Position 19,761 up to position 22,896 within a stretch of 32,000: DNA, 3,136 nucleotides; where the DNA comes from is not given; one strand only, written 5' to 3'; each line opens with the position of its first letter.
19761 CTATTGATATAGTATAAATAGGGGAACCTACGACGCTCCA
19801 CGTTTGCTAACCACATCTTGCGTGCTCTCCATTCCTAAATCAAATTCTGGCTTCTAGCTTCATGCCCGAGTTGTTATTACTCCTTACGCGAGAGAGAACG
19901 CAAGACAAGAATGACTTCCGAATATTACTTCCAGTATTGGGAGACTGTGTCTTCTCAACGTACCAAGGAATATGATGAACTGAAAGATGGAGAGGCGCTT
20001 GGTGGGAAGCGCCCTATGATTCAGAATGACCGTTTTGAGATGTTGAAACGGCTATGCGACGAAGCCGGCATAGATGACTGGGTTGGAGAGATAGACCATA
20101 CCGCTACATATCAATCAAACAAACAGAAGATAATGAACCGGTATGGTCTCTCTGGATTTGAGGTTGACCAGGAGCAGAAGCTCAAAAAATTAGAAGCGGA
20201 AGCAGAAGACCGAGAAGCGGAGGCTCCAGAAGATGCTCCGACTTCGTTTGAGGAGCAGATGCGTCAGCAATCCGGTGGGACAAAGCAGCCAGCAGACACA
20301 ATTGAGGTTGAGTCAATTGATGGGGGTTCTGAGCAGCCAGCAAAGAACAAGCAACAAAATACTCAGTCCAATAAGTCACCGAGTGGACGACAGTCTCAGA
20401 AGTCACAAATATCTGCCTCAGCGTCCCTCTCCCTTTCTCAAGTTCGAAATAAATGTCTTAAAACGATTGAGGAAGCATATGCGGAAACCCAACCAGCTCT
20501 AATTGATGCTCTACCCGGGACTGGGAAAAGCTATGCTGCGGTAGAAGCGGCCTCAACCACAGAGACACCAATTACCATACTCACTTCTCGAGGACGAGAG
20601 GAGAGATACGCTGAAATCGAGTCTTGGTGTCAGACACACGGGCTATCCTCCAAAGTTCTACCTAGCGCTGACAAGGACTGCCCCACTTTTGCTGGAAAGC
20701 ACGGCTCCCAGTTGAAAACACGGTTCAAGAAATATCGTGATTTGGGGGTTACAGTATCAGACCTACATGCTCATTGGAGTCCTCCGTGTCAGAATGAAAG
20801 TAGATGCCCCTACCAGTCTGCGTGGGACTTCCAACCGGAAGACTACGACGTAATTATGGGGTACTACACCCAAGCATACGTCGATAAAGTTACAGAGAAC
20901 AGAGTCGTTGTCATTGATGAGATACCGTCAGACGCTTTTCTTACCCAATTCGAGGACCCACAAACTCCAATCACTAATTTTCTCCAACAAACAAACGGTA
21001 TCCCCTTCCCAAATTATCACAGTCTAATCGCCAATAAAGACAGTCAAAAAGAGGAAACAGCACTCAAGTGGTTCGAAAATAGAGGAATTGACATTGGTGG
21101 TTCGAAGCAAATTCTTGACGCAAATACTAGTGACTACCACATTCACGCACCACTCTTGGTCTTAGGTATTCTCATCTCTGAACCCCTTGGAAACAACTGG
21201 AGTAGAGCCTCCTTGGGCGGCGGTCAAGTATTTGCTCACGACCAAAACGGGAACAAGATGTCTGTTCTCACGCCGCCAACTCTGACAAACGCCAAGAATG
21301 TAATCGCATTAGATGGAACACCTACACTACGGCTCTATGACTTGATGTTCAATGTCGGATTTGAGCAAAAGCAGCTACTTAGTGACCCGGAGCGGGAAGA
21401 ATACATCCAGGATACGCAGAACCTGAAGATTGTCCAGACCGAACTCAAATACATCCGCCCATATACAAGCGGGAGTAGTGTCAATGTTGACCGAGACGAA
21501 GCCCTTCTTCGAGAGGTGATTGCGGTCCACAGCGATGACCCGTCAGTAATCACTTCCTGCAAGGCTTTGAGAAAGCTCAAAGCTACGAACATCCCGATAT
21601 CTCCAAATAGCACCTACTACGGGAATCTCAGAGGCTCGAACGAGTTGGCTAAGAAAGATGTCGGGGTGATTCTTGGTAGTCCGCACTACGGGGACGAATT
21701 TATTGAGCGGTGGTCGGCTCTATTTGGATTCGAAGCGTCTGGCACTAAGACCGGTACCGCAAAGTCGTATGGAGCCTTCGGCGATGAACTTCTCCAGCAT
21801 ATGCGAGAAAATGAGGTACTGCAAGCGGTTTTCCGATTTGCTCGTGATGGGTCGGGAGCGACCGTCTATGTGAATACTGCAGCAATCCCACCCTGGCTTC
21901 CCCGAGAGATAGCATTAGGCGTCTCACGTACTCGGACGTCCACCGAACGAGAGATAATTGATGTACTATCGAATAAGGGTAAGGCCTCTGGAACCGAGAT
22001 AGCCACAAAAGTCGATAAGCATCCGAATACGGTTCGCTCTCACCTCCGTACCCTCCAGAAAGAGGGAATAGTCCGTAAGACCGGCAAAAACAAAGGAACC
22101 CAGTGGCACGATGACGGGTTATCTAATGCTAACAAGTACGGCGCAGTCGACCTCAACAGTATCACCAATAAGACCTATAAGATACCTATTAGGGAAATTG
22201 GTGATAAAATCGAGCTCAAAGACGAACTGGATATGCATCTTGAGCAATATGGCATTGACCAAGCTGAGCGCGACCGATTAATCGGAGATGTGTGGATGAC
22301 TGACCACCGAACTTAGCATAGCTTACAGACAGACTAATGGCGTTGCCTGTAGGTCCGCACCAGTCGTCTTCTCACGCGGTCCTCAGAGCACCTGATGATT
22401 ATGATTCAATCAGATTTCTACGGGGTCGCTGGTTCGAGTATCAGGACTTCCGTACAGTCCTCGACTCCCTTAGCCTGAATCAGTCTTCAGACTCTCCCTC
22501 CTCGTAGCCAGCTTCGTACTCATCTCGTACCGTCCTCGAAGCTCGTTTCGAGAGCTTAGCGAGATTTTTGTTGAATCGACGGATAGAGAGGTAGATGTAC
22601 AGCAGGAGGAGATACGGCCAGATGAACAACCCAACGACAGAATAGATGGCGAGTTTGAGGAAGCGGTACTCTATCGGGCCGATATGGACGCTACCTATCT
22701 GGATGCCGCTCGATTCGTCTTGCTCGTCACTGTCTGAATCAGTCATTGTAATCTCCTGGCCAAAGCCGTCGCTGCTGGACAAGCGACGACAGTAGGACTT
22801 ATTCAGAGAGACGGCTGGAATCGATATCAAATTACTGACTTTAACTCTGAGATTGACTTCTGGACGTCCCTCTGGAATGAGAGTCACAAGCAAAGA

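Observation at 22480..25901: Candidate undescribed system: overlapping three-gene operon (histone-fold protein, 493-aa unknown, 385-aa membrane-anchored unknown) with a divergent small membrane protein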

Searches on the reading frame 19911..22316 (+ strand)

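Call 5: search_protein_families(library=pfam, proteins=[window:19911-22316:+], max_evalue=0.1)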
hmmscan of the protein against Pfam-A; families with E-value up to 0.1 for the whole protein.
window:19911-22316:+ (801 aa): 15 families
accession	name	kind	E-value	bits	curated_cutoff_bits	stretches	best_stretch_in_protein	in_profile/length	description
PF13412.12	HTH_24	-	3.6e-07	30.1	21.9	1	677-722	3-48/48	Winged helix-turn-helix DNA-binding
PF01022.26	HTH_5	-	2.3e-05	24.6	22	1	678-723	3-47/47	Bacterial regulatory protein, arsR family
PF25212.1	HVO_A0114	-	3e-05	24.2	27.6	1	676-728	21-73/84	HVO_A0114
PF09339.16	HTH_IclR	-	0.0001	22.4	22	1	682-724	8-51/52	IclR helix-turn-helix domain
PF12840.13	HTH_20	-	0.00045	20.6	27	1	678-723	5-50/51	Helix-turn-helix domain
PF03965.22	Penicillinase_R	-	0.0018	19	22.6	1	676-755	2-83/115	Penicillinase repressor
PF08461.16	HTH_12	-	0.0051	17.2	21.4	1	681-733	2-59/66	Ribonuclease R winged-helix domain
PF08279.18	HTH_11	-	0.0057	17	25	1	680-720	3-44/55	HTH domain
PF13936.12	HTH_38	-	0.0057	16.8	27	1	678-713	8-42/44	Helix-turn-helix domain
PF24270.1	HTH_Cmi2_C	-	0.0073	17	27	1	684-726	79-123/125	Cmi2, C-terminal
PF01047.28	MarR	-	0.012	15.9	24.6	1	676-724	2-50/59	MarR family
PF01726.22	LexA_DNA_bind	-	0.014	15.6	23.7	0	693-724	27-59/65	LexA DNA binding domain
PF08100.18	Dimerisation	-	0.035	14.4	25.6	1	681-736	29-85/93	O-methyltransferase dimerisation domain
PF03444.21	HrcA_DNA-bdg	-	0.035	14.2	21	1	683-723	14-55/79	Winged helix-turn-helix transcription repressor, HrcA DNA-binding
PF08220.18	HTH_DeoR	-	0.054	13.7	21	0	681-724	4-47/57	DeoR-like helix-turn-helix domain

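Call 7: search_protein_families(library=ncbifam, proteins=[window:19911-22316:+], max_evalue=0.1)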
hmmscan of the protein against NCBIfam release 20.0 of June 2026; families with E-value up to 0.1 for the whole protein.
window:19911-22316:+ (801 aa): 16 families
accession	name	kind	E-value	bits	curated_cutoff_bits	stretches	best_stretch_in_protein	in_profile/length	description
TIGR01884.1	cas_HTH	subfamily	2.1e-08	33.8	60.2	1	672-731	137-197/202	CRISPR-associated CARF protein Csa3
NF041395.1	TranRegLrpA1_Halo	equivalog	1.7e-05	24.9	250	1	676-721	4-49/142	HTH-type transcriptional regulator LrpA1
NF033788.1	HTH_metalloreg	subfamily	0.00011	21.9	55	1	678-724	12-58/77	metalloregulator ArsR/SmtB family transcription factor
TIGR02702.1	SufR_cyano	equivalog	0.0004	20.1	178.8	1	677-729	1-53/208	iron-sulfur cluster biosynthesis transcriptional regulator SufR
NF033789.1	repress_SdpR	subfamily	0.00058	19.7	100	1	677-726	8-56/79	autorepressor SdpR family transcription factor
NF004910.0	PRK06266.1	equivalog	0.0025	17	180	1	678-733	30-86/185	transcription initiation factor E subunit alpha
TIGR01407.1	dinG_rel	hypoth_equivalog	0.0041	15.4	547.7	1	144-220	221-294/889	putative DnaQ family exonuclease/DinG family helicase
NF053755.1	MsvR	equivalog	0.009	15.7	220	1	676-724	12-59/236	transcriptional factor MsvR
TIGR00373.1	TIGR00373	equivalog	0.012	15.2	149.5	1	678-735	15-73/162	transcription factor E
NF005981.0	PRK08074.1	equivalog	0.013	13.5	789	1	141-225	224-312/931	ATP-dependent DNA helicase DinG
NF041397.1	TranRegGlpR_Halo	equivalog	0.015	14.9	300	1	679-724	7-52/253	HTH-type transcriptional regulator GlpR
NF007341.0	PRK09834.1-3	equivalog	0.015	14.4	269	1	688-728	24-64/274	DNA-binding transcriptional regulator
NF041396.1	TranRegLrp_Halo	equivalog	0.018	14.9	190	1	679-723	7-51/149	HTH-type transcriptional regulator Lrp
NF045644.1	TransRegBhcR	equivalog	0.04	13.2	350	1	681-727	30-76/267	HTH-type transcriptional regulator BhcR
NF053758.1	ChrTpTrnRegChrS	equivalog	0.07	12.9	250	0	677-723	14-60/158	chromate efflux transcriptional regulator ChrS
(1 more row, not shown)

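Call 8: search_protein_families(library=phrogs, proteins=[window:19911-22316:+], max_evalue=0.1)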
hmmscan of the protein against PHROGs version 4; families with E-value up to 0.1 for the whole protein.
window:19911-22316:+ (801 aa): 15 families
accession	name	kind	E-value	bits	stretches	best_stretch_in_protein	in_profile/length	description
phrog_1123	-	unknown function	0.00018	22.3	1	671-728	25-83/112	-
phrog_1687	-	transcription regulation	0.0002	22.4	1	674-737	63-123/162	MarR family transcrition regulator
phrog_630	-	unknown function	0.00029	21.4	1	674-735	79-140/253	-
phrog_323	-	transcription regulation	0.00067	20.3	1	675-771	147-234/319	transcriptional regulator, D5-like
phrog_2440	-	transcription regulation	0.00088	20.2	1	677-729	28-83/126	transcriptional regulator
phrog_11214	-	unknown function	0.0034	18.4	1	674-727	48-101/123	-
phrog_345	-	DNA, RNA and nucleotide metabolism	0.0071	17.1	0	691-735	67-112/297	replication initiation O-like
phrog_1032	-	DNA, RNA and nucleotide metabolism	0.043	14.8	1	695-748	41-79/281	replication initiation protein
phrog_12156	-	DNA, RNA and nucleotide metabolism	0.051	13.2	1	676-732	422-478/485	DNA helicase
phrog_4278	-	unknown function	0.055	14.3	0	672-730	26-91/127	-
phrog_678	-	DNA, RNA and nucleotide metabolism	0.056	14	1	693-729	87-123/346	replication initiation O-like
phrog_3502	-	unknown function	0.059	14.4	0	692-728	71-108/131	-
phrog_1098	-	DNA, RNA and nucleotide metabolism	0.06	13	0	695-730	43-81/546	HTH DNA binding protein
phrog_2030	-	transcription regulation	0.064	13.9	0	677-729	14-67/202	transcriptional regulator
phrog_3855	-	DNA, RNA and nucleotide metabolism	0.077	14.4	0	673-724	62-112/115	HTH DNA binding protein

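Call 9: search_protein_families(library=padloc, proteins=[window:19911-22316:+], max_evalue=0.1)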
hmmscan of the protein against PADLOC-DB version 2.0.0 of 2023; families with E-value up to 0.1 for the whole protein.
window:19911-22316:+ (801 aa): 16 families
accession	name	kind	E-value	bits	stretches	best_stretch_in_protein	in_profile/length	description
PDLC01850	CARF3--CARF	-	9.9e-09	33.4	1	671-734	139-202/209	-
PDLC01434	CasR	-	1.7e-08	32.6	1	676-732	127-182/191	"CAS-I,CAS-II,CAS-III,CAS-IV,CAS-V,CAS-VI; associated_signaling"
PDLC01268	CasR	-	1.2e-07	29.9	1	676-730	123-174/179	"CAS-I,CAS-II,CAS-III,CAS-IV,CAS-V,CAS-VI; associated_signaling"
PDLC01438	Csa3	-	6.7e-06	24.3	1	675-729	146-196/305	"CAS-I,CAS-II,CAS-III,CAS-IV,CAS-V,CAS-VI; associated_signaling"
PDLC01853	CARF3--CARF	-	1.7e-05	22.6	1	673-728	134-191/209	-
PDLC01857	CARF3--CARF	-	0.0002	19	1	683-728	134-180/201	-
PDLC01720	Csa3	-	0.00061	18.3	1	665-729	24-80/118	Csa3_1_CAS-I-II-III-IV-V-VI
PDLC01848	CARF3--CARF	-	0.0018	15.9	1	675-725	135-183/197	-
PDLC01879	CARF3--CARF_TM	-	0.0029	15.3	1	676-731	155-208/222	-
PDLC01866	CARF3--CARF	-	0.0042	15.1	1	676-723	138-185/207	-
PDLC01044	Csa3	-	0.005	14.8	1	676-725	135-183/194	Type I-A associated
PDLC03963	SoFic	-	0.014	12.8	1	674-728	291-345/361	-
PDLC01852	CARF3--CARF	-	0.03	12.2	1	676-728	142-194/208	-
PDLC01851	CARF3--CARF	-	0.03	11.7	1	673-716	208-249/279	-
PDLC02989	cll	-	0.044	11.6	0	160-207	154-200/265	-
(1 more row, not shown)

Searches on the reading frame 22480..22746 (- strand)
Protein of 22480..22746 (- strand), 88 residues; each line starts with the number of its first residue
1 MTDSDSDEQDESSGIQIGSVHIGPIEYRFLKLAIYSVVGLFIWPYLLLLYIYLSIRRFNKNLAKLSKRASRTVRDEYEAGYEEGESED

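Call 5: search_protein_families(library=pfam, proteins=[window:22480-22746:-], max_evalue=0.1)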
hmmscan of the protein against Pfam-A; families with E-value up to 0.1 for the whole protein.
window:22480-22746:- (88 aa): 0 families

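Call 7: search_protein_families(library=ncbifam, proteins=[window:22480-22746:-], max_evalue=0.1)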
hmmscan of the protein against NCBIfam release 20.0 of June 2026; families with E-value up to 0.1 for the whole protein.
window:22480-22746:- (88 aa): 1 family
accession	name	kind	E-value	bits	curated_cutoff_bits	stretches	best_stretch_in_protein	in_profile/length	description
NF049856.1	Alvin2107_sulfur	equivalog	0.033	14.5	60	1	69-87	33-51/59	Alvin_2107 family globule sulfur oxidation protein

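Call 8: search_protein_families(library=phrogs, proteins=[window:22480-22746:-], max_evalue=0.1)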
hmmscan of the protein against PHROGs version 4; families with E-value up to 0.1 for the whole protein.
window:22480-22746:- (88 aa): 0 families

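Call 9: search_protein_families(library=padloc, proteins=[window:22480-22746:-], max_evalue=0.1)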
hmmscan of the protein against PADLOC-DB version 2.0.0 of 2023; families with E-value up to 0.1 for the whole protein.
window:22480-22746:- (88 aa): 0 families
